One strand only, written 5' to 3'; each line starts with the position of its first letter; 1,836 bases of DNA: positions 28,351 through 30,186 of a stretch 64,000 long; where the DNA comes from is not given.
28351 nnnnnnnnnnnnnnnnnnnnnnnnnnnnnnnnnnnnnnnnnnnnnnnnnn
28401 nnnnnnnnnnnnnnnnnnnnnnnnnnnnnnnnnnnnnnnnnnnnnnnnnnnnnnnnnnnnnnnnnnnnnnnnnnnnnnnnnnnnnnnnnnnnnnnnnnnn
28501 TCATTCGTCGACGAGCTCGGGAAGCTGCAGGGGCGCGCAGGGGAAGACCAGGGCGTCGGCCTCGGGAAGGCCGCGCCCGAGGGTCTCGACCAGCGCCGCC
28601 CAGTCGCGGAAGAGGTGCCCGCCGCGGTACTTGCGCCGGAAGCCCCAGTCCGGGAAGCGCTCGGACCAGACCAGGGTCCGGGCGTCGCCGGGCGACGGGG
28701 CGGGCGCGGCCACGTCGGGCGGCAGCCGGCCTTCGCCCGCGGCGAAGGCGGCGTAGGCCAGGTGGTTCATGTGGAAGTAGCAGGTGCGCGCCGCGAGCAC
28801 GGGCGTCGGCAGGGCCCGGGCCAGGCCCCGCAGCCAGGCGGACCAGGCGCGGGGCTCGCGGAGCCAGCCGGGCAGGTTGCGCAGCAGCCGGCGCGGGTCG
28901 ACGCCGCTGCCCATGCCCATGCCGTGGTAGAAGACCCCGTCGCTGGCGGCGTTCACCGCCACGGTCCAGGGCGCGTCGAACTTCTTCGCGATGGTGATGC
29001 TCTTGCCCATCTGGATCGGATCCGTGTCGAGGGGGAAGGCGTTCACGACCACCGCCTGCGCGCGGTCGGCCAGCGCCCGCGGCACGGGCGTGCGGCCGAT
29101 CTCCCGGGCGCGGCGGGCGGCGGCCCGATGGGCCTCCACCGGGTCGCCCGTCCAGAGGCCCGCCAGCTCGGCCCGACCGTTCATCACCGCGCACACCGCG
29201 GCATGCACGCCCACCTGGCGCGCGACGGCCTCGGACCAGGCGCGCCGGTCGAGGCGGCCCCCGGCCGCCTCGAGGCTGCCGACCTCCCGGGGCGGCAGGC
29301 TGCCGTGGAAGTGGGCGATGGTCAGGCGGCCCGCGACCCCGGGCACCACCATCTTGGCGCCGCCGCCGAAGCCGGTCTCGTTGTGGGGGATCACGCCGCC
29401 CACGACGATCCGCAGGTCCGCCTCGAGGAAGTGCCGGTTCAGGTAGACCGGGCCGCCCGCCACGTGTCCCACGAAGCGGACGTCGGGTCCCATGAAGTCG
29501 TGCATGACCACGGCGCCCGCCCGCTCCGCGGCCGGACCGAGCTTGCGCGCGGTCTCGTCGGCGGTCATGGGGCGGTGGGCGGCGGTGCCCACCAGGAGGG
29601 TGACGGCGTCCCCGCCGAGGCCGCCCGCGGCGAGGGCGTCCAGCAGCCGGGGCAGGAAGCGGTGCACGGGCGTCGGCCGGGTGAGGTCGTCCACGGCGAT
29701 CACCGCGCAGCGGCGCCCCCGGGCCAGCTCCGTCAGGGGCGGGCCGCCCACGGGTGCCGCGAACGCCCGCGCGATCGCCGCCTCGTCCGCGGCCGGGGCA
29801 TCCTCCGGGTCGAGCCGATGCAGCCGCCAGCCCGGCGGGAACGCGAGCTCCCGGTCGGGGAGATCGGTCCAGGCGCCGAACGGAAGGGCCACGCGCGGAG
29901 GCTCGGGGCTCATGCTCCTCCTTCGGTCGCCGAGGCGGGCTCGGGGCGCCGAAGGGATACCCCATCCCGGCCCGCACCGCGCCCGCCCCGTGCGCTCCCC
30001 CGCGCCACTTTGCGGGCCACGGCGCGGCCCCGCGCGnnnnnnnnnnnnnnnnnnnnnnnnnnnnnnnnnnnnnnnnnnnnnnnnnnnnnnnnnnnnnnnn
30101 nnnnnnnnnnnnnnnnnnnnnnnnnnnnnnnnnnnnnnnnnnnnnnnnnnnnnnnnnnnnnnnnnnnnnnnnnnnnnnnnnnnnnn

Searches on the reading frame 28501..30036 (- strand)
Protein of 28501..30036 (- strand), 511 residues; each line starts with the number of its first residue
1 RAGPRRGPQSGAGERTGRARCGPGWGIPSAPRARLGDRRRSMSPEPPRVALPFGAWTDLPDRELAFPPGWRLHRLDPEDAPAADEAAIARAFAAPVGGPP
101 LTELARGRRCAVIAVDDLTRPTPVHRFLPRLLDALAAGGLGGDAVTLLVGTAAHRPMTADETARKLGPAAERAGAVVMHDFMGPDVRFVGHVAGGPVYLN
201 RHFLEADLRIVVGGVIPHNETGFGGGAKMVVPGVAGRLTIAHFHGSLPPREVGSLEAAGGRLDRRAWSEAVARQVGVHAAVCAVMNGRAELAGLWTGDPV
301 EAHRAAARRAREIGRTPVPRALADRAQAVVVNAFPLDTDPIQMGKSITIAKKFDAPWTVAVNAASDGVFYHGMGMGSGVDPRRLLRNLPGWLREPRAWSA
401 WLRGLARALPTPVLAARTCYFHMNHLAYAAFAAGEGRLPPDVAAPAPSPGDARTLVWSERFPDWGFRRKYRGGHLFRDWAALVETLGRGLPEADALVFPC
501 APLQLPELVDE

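Call 27: search_protein_families(library=ncbifam, proteins=[window:28501-30036:-], max_evalue=0.00001)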
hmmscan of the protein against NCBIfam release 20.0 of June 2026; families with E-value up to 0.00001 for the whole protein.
window:28501-30036:- (511 aa): 5 families
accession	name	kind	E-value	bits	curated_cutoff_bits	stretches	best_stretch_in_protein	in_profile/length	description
NF052593.1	NPN_racem_MAR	equivalog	2.3e-49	168.1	500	1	82-353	32-301/415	nickel-dependent malate racemase, LarAH6 family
NF052595.1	NPN_LarAH5_MAR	equivalog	2.5e-44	151.9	462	1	62-351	10-298/415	nickel-dependent malate racemase, LarAH5 family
NF033504.2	Ni_dep_LarA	equivalog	1.5e-43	149.1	460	1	83-366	36-319/422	nickel-dependent lactate racemase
NF052525.1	NPN_LarAH10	equivalog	3.8e-34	118.1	540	1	72-348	22-307/426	NPN-dependent 2-hydroxyacid racemase, LarAH10 family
NF052592.1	LarAH_14_15_16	equivalog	3.9e-09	35.4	740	1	83-246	43-212/520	NPN-dependent hydroxyacid isomerase, LarAH14/15/16 family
